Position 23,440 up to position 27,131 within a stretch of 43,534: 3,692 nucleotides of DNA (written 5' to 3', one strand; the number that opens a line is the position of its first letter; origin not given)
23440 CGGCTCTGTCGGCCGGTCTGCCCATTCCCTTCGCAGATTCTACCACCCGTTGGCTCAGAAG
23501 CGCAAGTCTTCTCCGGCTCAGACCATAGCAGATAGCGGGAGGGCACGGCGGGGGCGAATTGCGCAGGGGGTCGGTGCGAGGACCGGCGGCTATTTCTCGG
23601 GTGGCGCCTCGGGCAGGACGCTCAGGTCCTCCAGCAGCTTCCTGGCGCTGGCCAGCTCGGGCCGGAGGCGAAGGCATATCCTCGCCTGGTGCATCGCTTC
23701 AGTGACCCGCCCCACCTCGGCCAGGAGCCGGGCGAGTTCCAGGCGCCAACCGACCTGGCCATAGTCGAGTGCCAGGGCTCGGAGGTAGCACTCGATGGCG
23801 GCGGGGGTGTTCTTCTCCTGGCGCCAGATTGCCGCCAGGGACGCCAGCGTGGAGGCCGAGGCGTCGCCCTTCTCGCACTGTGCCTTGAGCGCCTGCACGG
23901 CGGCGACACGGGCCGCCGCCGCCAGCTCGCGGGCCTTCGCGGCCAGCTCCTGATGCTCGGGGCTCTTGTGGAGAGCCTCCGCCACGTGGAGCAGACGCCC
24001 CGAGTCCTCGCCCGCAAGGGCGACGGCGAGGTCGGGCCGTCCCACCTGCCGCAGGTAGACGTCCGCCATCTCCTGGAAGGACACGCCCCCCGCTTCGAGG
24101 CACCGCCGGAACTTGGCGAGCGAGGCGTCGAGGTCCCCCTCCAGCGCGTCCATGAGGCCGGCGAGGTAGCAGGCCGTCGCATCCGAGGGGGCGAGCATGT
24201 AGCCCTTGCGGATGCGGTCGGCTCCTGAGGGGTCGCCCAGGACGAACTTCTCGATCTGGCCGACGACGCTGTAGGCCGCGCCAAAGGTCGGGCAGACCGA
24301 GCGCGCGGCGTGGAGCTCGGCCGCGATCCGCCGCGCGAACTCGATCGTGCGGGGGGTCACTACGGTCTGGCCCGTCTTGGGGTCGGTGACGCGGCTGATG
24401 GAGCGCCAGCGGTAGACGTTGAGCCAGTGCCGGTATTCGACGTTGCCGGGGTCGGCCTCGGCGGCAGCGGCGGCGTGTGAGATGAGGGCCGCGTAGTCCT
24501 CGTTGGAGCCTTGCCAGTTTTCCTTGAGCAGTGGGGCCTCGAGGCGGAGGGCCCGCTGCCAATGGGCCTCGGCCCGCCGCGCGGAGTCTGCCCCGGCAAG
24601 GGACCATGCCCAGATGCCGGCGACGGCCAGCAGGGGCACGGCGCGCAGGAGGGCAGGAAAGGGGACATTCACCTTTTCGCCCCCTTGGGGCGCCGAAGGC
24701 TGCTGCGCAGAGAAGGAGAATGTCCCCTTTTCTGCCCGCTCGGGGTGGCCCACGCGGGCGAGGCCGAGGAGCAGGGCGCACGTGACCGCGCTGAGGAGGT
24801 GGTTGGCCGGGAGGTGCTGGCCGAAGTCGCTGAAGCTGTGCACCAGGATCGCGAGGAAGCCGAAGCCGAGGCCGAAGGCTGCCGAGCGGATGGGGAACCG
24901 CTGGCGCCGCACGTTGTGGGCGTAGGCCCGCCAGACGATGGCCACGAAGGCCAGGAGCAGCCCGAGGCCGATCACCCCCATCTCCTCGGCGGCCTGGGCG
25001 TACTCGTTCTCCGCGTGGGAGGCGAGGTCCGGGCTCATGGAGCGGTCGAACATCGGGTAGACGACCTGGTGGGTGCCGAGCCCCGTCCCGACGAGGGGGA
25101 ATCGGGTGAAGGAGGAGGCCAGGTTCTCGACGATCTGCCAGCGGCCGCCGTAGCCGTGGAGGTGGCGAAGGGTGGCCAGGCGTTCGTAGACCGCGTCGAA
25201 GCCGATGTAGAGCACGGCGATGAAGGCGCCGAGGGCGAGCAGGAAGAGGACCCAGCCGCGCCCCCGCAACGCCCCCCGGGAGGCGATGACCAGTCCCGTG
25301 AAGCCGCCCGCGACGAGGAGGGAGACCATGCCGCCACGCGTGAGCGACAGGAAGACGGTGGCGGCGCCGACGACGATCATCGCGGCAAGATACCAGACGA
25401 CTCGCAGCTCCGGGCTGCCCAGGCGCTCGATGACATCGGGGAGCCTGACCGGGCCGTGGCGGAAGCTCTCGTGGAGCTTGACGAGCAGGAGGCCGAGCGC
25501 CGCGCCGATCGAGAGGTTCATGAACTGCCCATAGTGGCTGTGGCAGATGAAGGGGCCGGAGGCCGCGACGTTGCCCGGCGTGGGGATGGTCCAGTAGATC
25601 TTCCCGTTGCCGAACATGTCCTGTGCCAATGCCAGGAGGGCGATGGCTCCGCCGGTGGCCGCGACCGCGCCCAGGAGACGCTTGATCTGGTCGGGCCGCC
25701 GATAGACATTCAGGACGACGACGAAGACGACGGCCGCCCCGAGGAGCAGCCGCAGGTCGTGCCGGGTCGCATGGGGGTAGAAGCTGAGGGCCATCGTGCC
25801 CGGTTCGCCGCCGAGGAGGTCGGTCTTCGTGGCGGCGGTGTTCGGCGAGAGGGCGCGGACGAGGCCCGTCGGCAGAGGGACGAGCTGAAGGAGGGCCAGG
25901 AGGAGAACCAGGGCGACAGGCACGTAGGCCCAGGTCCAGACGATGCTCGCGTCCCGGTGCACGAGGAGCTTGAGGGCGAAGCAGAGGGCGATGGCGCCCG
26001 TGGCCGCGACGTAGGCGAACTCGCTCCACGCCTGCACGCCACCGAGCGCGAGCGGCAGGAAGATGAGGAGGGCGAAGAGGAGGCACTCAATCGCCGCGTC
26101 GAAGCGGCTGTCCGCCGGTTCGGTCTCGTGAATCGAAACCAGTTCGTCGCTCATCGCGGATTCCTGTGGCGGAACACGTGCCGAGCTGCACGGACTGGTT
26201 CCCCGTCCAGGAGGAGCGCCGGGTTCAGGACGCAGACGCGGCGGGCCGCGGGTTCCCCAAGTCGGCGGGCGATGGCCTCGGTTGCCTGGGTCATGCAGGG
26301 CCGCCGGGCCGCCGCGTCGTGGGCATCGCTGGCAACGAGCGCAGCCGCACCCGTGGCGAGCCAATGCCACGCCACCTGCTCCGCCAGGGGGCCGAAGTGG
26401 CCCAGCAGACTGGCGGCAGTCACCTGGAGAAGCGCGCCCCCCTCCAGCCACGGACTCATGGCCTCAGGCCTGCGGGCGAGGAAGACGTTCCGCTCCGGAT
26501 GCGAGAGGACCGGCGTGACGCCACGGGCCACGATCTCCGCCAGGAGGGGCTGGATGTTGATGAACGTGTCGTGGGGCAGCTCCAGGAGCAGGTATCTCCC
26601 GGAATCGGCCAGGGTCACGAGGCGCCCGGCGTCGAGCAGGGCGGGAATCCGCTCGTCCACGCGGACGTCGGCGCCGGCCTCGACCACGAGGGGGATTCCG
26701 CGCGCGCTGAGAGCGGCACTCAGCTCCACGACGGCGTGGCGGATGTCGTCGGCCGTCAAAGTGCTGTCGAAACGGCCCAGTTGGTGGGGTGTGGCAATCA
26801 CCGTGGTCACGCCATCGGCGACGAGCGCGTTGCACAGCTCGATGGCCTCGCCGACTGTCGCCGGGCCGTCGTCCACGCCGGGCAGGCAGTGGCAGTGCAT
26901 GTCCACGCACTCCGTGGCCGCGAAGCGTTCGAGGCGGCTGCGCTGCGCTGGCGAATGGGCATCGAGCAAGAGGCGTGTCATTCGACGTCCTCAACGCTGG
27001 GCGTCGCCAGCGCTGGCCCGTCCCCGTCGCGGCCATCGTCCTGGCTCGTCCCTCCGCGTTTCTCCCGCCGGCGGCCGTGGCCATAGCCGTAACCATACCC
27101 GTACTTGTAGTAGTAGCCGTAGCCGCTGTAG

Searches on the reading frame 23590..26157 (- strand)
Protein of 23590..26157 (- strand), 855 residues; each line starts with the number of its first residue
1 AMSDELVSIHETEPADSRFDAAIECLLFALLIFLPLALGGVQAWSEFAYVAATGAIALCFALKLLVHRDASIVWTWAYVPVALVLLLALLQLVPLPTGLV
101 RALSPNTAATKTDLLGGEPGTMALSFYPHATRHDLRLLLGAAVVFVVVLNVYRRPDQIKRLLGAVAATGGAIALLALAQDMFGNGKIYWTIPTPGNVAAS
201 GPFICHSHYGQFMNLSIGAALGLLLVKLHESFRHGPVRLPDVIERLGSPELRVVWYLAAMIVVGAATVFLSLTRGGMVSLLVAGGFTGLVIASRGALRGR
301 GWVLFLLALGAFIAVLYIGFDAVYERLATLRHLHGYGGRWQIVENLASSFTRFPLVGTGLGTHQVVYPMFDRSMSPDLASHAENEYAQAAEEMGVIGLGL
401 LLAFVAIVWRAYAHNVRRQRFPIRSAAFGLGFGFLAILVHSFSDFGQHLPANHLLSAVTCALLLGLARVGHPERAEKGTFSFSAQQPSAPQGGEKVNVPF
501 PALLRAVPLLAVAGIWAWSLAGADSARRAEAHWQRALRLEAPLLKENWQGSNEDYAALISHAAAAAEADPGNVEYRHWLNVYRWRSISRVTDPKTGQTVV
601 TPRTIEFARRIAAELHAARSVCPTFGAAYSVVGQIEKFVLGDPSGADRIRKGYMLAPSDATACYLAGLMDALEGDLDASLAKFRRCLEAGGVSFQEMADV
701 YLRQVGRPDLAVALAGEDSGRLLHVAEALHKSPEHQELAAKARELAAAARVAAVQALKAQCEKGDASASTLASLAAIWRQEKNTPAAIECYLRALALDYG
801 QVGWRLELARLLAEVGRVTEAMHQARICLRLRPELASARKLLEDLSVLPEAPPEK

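Call 56: search_protein_families(library=pfam, proteins=[window:23590-26157:-], max_evalue=0.001)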
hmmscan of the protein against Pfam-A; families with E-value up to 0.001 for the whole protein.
window:23590-26157:- (855 aa): 2 families
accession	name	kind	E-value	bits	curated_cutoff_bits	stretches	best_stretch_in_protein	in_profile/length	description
PF04932.20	Wzy_C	-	6.8e-14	52.3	31.7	1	260-401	2-148/149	O-Antigen ligase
PF00515.34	TPR_1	-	0.00043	20.4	27.8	0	769-798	2-31/34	Tetratricopeptide repeat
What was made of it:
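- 24651..24737 (-): Second in-frame X-family doublet, inside a Wzy_C/TPR membrane-protein gene (23590-26157). It encodes .................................... Pfam Wzy_C (call 56).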

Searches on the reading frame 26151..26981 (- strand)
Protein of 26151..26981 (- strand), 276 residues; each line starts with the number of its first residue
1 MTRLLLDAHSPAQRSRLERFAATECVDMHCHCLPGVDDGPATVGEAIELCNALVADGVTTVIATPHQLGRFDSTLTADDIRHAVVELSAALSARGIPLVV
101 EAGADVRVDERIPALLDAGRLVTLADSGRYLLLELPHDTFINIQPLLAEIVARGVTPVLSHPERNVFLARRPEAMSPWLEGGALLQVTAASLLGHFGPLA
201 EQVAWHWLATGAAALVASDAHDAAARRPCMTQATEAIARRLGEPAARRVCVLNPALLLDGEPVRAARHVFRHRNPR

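Call 63: search_protein_families(library=pfam, proteins=[window:26151-26981:-], max_evalue=0.0001)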
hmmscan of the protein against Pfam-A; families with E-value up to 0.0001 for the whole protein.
window:26151-26981:- (276 aa): 1 family
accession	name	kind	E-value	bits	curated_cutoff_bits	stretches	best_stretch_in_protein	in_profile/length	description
PF19567.5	CpsB_CapC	-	1.7e-42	145.9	27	1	25-258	1-233/234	Capsular polysaccharide synthesis, CpsB/CapC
